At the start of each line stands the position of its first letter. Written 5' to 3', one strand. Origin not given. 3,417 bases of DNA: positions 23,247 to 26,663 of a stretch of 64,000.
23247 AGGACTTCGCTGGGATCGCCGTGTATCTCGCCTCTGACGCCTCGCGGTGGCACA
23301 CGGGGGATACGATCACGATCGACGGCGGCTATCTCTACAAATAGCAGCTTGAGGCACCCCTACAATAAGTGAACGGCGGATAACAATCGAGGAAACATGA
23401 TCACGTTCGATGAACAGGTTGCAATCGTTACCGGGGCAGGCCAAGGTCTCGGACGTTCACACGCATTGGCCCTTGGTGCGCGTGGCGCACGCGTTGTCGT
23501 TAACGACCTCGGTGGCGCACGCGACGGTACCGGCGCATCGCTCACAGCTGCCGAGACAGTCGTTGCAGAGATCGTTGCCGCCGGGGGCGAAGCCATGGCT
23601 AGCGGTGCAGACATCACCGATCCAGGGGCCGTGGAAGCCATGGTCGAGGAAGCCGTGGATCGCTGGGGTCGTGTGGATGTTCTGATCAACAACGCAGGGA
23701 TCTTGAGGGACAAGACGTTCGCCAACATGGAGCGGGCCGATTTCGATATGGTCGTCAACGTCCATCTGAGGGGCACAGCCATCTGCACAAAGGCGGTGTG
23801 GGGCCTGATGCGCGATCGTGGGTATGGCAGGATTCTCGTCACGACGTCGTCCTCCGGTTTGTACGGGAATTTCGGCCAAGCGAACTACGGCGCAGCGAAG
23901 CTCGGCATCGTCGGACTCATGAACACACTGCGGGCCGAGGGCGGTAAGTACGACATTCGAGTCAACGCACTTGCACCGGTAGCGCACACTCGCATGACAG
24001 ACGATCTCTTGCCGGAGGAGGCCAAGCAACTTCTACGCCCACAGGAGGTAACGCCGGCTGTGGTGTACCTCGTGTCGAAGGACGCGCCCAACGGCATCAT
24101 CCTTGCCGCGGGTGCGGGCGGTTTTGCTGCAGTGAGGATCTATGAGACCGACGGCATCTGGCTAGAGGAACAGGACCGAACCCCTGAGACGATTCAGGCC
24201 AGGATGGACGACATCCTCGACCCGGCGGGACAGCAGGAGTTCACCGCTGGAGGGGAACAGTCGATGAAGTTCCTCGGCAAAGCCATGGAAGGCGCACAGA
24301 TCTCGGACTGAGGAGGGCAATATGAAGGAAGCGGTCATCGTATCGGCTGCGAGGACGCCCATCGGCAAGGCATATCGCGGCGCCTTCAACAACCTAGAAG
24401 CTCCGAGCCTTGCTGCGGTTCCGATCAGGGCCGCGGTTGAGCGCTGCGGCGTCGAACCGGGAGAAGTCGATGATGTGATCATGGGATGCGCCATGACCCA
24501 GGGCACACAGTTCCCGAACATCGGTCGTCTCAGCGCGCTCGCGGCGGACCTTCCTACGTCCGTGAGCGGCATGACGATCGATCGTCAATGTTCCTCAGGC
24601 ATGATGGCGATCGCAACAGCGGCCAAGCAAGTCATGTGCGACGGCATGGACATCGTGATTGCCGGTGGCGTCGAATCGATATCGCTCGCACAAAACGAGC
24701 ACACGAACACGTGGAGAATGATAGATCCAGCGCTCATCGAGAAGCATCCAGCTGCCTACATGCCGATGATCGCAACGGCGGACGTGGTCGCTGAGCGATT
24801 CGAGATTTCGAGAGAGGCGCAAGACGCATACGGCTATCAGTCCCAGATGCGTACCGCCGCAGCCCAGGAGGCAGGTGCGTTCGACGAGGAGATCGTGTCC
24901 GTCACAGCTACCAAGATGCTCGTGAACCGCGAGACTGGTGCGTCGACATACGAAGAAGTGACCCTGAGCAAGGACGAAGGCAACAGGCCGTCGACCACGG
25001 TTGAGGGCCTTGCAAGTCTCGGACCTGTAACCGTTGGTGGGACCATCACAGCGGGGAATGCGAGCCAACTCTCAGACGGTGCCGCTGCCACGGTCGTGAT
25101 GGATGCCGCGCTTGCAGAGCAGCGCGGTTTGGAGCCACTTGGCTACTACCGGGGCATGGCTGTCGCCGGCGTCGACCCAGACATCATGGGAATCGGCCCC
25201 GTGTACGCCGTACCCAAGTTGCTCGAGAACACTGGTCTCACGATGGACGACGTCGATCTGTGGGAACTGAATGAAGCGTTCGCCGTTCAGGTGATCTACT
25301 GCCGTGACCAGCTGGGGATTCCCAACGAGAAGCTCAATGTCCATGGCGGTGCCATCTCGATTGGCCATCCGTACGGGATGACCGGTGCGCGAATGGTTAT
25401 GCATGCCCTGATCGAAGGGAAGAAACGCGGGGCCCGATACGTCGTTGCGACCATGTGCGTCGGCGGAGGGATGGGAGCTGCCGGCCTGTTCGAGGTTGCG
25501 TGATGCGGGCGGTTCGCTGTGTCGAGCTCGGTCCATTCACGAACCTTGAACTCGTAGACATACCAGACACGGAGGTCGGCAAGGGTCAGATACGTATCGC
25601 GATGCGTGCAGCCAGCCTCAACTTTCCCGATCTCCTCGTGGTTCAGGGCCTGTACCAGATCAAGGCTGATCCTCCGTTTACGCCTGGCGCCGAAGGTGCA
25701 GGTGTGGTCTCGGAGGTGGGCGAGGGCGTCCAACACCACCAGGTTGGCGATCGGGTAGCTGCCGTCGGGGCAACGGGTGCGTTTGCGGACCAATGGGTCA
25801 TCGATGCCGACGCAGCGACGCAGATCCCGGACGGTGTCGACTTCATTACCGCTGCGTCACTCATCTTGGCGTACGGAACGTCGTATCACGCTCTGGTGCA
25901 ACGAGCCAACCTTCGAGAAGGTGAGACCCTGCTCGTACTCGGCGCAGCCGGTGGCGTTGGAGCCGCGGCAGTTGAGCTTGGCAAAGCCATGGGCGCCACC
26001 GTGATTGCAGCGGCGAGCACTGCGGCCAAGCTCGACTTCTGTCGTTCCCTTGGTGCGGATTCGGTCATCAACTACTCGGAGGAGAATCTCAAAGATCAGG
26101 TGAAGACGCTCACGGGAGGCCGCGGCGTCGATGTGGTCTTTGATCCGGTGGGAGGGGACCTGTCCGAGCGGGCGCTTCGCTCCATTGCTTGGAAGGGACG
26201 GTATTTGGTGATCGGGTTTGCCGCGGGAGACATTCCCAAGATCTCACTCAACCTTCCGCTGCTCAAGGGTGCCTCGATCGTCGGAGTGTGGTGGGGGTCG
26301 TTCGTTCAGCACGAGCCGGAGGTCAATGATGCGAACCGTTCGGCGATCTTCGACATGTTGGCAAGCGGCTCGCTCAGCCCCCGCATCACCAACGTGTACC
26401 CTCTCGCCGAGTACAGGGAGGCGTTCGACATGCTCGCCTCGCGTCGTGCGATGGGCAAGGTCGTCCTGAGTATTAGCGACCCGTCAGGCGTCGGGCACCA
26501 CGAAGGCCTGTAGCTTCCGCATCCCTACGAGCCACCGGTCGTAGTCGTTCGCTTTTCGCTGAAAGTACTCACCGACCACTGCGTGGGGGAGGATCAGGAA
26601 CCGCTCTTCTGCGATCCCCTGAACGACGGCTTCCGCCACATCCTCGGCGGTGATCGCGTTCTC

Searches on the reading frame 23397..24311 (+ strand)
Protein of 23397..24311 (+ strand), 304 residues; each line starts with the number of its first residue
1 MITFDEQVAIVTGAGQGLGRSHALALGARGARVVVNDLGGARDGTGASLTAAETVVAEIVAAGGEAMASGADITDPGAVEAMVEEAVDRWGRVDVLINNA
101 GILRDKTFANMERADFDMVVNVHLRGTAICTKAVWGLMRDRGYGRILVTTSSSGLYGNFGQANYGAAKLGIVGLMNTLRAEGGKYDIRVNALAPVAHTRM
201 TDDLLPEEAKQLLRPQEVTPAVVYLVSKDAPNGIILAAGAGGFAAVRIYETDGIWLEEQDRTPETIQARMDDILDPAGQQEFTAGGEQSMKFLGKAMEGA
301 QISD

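Call 70: search_protein_families(library=pfam, max_evalue=0.00001, proteins=[window:23397-24311:+])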
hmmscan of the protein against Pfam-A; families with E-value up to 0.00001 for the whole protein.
window:23397-24311:+ (304 aa): 3 families
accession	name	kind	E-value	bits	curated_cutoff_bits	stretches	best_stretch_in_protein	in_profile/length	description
PF00106.31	adh_short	-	1.9e-45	155.2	26.6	1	7-204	1-190/195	short chain dehydrogenase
PF13561.12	adh_short_C2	-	2.5e-35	122.6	27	1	13-230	1-221/236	Enoyl-(Acyl carrier protein) reductase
PF08659.16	KR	-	5e-19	69.4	22.6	1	10-182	4-167/180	KR domain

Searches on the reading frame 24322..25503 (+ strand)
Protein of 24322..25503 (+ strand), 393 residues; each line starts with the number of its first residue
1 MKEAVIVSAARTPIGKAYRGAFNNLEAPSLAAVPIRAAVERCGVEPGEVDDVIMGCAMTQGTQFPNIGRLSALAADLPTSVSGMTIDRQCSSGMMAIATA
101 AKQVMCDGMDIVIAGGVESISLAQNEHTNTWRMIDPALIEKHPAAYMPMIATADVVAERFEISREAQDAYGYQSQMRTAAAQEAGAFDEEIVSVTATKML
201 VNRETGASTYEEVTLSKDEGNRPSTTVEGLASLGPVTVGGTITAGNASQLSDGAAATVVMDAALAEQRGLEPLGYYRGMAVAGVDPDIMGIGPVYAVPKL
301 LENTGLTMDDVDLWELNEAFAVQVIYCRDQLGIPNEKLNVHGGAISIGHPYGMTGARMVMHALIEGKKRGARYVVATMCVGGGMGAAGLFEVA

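Call 70: search_protein_families(library=pfam, max_evalue=0.00001, proteins=[window:24322-25503:+])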
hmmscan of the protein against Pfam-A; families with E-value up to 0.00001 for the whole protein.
window:24322-25503:+ (393 aa): 2 families
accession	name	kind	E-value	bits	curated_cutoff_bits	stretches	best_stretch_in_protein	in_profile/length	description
PF00108.29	Thiolase_N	-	7.5e-61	206.2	26.4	1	5-262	2-259/260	Thiolase, N-terminal domain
PF02803.24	Thiolase_C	-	1.6e-46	157.4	27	1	271-391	2-122/123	Thiolase, C-terminal domain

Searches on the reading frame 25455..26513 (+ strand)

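Call 70: search_protein_families(library=pfam, max_evalue=0.00001, proteins=[window:25455-26513:+])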
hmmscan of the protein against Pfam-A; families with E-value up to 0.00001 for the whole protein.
window:25455-26513:+ (352 aa): 3 families
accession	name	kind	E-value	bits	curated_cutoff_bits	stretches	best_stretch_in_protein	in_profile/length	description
PF00107.32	ADH_zinc_N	-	3e-31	108.5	31.8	1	167-286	1-119/129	Zinc-binding dehydrogenase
PF13602.12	ADH_zinc_N_2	-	7.3e-22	79.2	27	1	199-338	1-134/134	Zinc-binding dehydrogenase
PF08240.17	ADH_N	-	1e-14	55.1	23.5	1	42-126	1-104/104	Alcohol dehydrogenase GroES-like domain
